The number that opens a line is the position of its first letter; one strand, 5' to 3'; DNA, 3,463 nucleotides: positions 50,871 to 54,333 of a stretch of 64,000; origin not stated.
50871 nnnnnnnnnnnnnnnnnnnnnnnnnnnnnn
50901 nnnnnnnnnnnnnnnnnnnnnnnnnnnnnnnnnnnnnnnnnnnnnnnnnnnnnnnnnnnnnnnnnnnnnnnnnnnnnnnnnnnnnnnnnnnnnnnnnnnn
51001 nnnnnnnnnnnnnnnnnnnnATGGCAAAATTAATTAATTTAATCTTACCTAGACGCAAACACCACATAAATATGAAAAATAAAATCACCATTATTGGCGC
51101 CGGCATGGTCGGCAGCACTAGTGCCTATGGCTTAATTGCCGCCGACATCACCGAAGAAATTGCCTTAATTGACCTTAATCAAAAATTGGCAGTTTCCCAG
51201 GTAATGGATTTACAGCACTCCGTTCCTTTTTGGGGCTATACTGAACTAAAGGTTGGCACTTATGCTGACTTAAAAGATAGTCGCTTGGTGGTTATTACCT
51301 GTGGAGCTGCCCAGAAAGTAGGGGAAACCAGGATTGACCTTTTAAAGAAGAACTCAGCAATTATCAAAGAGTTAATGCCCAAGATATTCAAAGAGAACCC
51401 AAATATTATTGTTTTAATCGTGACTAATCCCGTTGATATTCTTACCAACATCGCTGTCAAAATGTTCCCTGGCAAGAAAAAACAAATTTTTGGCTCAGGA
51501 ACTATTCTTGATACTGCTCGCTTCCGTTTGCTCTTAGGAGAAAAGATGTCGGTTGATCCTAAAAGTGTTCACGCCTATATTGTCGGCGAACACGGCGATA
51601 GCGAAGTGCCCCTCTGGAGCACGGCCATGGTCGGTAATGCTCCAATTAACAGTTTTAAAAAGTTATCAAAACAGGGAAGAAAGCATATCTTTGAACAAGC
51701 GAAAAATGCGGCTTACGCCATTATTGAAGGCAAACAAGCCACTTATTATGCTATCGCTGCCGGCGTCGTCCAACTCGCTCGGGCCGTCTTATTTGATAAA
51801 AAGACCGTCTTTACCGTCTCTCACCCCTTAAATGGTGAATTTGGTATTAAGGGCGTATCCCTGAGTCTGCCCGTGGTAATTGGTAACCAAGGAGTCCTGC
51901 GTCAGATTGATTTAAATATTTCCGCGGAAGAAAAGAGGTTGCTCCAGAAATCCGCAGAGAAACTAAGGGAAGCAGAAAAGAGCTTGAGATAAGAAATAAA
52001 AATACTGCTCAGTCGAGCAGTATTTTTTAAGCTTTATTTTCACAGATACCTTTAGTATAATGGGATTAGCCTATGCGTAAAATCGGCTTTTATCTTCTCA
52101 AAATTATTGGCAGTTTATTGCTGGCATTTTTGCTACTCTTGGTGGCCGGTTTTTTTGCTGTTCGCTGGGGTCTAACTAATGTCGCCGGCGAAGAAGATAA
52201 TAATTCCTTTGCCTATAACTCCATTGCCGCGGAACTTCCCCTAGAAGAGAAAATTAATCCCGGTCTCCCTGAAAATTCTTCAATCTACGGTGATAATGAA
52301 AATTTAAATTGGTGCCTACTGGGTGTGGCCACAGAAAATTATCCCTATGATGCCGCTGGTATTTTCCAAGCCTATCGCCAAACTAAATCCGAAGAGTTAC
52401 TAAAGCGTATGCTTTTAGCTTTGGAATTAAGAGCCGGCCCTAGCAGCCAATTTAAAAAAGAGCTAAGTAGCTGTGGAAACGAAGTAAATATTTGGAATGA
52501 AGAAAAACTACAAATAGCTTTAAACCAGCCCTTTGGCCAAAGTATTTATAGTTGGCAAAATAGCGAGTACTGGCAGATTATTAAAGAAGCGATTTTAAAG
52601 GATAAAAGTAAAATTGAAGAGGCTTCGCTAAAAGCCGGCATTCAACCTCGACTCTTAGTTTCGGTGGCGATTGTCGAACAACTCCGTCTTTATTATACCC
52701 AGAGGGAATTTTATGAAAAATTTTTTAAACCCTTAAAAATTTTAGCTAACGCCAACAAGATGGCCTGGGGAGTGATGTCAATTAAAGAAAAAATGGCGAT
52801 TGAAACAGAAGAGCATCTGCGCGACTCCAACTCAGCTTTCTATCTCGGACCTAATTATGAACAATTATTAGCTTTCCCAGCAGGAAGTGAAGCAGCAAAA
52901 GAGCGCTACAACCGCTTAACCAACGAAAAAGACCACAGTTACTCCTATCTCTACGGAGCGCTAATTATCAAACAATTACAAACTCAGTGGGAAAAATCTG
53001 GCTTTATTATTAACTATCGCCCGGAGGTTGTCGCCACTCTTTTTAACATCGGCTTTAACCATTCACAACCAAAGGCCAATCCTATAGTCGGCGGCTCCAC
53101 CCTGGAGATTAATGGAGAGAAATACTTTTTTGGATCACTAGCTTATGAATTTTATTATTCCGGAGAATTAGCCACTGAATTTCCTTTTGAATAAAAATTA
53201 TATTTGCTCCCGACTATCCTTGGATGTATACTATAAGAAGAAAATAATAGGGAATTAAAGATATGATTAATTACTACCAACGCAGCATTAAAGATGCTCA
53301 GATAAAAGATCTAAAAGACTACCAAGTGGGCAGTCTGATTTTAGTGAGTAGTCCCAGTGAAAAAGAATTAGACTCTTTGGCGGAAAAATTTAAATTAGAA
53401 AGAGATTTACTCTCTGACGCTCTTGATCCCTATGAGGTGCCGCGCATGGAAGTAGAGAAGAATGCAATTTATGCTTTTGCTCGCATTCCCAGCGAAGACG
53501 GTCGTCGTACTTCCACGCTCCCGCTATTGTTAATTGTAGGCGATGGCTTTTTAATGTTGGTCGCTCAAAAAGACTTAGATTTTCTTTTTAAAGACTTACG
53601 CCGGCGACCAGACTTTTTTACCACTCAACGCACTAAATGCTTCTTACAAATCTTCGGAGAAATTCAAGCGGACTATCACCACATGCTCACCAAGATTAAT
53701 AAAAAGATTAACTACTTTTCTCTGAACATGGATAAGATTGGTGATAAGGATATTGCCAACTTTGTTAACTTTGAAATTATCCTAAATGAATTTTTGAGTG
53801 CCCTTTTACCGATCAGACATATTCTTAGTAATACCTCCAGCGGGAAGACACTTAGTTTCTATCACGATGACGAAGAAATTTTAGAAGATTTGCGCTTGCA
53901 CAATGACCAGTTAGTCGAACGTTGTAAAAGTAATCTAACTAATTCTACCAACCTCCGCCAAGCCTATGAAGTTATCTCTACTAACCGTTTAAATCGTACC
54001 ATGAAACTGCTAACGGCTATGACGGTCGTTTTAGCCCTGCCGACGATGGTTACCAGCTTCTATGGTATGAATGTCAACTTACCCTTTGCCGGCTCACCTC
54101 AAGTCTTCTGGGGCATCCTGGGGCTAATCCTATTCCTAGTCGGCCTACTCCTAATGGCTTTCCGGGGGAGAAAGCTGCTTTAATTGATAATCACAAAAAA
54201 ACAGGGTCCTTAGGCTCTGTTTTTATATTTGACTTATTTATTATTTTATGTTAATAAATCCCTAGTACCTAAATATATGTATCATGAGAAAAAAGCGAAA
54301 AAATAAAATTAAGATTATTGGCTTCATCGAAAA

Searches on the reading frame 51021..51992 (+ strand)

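Call 42: search_protein_families(library=pfam, proteins=[window:51021-51992:+], max_evalue=0.0001)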
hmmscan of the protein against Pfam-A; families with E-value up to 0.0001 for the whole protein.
window:51021-51992:+ (323 aa): 2 families
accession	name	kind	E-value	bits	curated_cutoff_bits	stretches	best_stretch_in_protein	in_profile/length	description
PF00056.29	Ldh_1_N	-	9e-38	129.9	27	1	21-158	2-141/141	lactate/malate dehydrogenase, NAD binding domain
PF02866.23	Ldh_1_C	-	1.7e-36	126.3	22.6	1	161-318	1-166/174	lactate/malate dehydrogenase, alpha/beta C-terminal domain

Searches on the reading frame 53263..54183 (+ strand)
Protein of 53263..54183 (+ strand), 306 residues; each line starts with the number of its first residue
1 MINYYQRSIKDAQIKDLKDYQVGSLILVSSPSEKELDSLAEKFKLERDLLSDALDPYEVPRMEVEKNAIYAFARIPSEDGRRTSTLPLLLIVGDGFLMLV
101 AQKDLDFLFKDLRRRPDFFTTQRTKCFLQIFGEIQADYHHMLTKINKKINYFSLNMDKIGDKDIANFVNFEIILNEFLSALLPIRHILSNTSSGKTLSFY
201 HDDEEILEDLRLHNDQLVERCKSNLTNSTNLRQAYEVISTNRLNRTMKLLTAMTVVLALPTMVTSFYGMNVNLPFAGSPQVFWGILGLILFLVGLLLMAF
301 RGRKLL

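Call 42: search_protein_families(library=pfam, proteins=[window:53263-54183:+], max_evalue=0.0001)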
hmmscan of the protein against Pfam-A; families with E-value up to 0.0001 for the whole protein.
window:53263-54183:+ (306 aa): 1 family
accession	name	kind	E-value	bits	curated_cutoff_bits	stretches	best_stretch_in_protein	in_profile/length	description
PF01544.23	CorA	-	1.2e-44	153.2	27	1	28-301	9-291/292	CorA-like Mg2+ transporter protein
